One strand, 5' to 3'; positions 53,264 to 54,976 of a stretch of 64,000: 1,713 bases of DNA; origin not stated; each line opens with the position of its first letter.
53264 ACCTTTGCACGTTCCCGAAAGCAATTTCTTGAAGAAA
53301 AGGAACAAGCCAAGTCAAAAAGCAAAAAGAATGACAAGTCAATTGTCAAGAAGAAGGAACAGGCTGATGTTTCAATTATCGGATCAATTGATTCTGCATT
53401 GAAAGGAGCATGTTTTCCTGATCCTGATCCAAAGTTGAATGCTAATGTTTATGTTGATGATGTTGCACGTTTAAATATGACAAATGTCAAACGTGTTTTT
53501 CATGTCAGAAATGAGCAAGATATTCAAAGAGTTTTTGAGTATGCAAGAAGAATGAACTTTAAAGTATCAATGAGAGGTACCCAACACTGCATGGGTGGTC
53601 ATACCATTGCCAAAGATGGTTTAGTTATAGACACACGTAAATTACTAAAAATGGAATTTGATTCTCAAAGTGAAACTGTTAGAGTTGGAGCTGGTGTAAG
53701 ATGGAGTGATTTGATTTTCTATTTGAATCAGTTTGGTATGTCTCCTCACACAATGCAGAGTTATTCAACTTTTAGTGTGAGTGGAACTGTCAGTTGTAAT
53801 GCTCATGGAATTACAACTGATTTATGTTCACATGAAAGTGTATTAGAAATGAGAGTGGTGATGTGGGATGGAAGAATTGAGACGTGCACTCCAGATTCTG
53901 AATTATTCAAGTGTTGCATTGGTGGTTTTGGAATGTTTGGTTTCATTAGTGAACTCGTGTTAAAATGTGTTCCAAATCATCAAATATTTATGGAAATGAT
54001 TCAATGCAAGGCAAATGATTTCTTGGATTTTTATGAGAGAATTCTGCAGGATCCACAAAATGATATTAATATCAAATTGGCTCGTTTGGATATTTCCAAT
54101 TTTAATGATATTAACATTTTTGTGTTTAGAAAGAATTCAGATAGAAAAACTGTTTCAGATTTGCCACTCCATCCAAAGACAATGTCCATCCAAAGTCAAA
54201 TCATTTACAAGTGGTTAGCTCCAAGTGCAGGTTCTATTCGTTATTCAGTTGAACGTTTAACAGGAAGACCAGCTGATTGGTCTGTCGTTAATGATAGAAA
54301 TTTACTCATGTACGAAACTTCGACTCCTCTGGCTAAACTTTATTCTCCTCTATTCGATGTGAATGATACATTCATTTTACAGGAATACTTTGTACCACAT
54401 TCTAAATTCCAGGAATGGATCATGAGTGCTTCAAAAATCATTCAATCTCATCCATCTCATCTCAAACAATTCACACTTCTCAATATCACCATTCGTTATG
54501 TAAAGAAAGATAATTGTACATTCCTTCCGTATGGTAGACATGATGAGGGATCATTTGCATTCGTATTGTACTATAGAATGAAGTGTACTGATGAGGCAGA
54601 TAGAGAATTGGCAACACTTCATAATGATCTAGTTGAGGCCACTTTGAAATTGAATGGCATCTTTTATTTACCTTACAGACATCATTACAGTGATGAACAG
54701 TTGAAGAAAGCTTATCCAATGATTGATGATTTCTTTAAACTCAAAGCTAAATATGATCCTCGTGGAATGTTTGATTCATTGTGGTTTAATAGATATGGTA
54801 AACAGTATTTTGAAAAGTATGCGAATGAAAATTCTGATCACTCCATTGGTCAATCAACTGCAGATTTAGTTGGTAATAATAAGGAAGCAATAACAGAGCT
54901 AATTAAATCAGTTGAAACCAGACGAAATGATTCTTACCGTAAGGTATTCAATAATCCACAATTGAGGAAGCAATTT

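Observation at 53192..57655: Giant fusion of a FAD-linked oxidase with a SAM-methyltransferase-like domain plus a 600-aa unknown tail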

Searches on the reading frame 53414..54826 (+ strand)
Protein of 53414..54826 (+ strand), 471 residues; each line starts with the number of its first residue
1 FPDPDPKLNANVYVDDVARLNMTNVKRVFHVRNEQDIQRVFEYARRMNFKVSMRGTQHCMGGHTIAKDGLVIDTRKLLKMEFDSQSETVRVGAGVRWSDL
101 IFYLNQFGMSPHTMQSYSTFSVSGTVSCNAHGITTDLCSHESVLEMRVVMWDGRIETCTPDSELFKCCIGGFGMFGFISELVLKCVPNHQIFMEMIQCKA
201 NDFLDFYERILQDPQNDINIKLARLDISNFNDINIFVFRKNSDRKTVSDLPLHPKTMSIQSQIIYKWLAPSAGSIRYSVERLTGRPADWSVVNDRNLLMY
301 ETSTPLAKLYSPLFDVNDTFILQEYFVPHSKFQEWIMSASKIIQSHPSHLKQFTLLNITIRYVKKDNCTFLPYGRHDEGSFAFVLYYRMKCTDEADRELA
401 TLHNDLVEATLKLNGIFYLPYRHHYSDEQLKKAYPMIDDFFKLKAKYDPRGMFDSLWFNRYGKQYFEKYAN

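Call 68: search_solved_structures(query=A7, max_evalue=0.001, show_alignments=3)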
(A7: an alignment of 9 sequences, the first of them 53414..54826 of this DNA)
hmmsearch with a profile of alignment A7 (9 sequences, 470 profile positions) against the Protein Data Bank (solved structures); distinct sequences matched with E-value up to 0.001: 86 (the best 60 are shown).
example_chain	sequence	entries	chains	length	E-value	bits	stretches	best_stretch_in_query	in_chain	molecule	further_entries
8qnr_A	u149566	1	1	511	3.2e-31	112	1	25-232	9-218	L-galactono-1,4-lactone dehydrogenase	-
8qmy_A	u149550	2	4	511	3.3e-31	111.9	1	25-232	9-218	ancestral L-galactono-1,4-lactone dehydrogenase | L-galactono-1,4-lactone dehydrogenase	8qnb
8qnc_A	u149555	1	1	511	4.5e-31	111.5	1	25-232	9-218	L-galactono-1,4-lactone dehydrogenase: A113G variant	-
6hfv_A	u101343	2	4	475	1e-27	100.4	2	39-203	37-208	Decaprenylphosphoryl-beta-D-ribose oxidase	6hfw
4p8c_A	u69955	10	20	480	1.1e-27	100.4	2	39-203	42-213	Probable decaprenylphosphoryl-beta-D-ribose oxidase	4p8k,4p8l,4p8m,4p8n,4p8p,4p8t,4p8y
4fdn_A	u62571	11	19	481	1.1e-27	100.3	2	39-203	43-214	oxidoreductase DprE1 | Probable decaprenylphosphoryl-beta-D-ribose oxidase | decaprenylphosphoryl-beta-D-ribose oxidase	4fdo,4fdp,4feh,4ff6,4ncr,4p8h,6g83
5oep_A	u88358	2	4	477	1.1e-27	100.3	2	39-203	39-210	Decaprenylphosphoryl-beta-D-ribose oxidase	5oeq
5oel_A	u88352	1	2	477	1.1e-27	100.3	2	39-203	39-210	Decaprenylphosphoryl-beta-D-ribose oxidase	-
21gq_A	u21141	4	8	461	1.1e-27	100.3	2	40-203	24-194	Decaprenylphosphoryl-beta-D-ribose oxidase | Oxidoreductase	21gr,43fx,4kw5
21gt_B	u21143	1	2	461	1.2e-27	100.3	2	40-203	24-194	Decaprenylphosphoryl-beta-D-ribose oxidase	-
6c80_A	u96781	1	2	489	2.5e-27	99.2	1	41-221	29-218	cytokinin oxidase LuCKX1.1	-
7sml_A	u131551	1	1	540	5.2e-26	94.8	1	26-251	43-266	L-GALACTONO-1,4-LACTONE DEHYDROGENASE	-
4aut_A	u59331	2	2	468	5.5e-26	94.7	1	42-202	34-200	DECAPRENYL-PHOSPHORYL-BETA-D-RIBOFURANOSE-2-OXIDOREDUCTASE | DprE1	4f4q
7a24_z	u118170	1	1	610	3.2e-25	92.2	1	26-251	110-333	GLDH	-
4g3t_A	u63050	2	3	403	5.8e-25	91.3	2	72-202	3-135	oxidoreductase DprE1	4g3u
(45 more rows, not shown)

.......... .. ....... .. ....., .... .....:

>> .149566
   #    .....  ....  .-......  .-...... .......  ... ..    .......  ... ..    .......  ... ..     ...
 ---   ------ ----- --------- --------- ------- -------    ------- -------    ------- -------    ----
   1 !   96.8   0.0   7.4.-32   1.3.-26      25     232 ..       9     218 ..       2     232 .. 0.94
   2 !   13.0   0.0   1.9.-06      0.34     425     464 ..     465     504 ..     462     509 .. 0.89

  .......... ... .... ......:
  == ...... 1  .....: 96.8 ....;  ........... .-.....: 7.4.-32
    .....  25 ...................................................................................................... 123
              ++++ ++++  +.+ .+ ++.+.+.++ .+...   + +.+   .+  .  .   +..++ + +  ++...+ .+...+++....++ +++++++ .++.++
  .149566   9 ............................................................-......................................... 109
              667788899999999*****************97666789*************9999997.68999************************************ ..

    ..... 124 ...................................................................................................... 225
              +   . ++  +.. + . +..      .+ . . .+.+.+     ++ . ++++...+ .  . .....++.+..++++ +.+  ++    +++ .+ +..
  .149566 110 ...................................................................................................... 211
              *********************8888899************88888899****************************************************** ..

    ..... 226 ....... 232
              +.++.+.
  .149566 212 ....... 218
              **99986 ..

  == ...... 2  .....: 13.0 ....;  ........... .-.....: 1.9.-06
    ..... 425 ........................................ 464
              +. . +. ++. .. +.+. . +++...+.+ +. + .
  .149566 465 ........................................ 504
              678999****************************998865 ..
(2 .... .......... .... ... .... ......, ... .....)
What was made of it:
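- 53414..54826 (+): Module 1: VAO/PCMH-superfamily FAD oxidase/dehydrogenase (aa 75-545). The FAD_binding_4 match covers aa 101-232 and the ALO-type cap match aa 393-534. A profile of the domain against PDB gives GLDH 3e-31, DprE1 1e-27, CKX 2.5e-27 and xylitol oxidase 6.5e-24 (call 68).
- DprE1 is among the top PDB profile hits at 1e-27 (call 68). GLDH scores better in the PDB profile search (call 68). GLDH is the best PDB profile hit (call 68).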
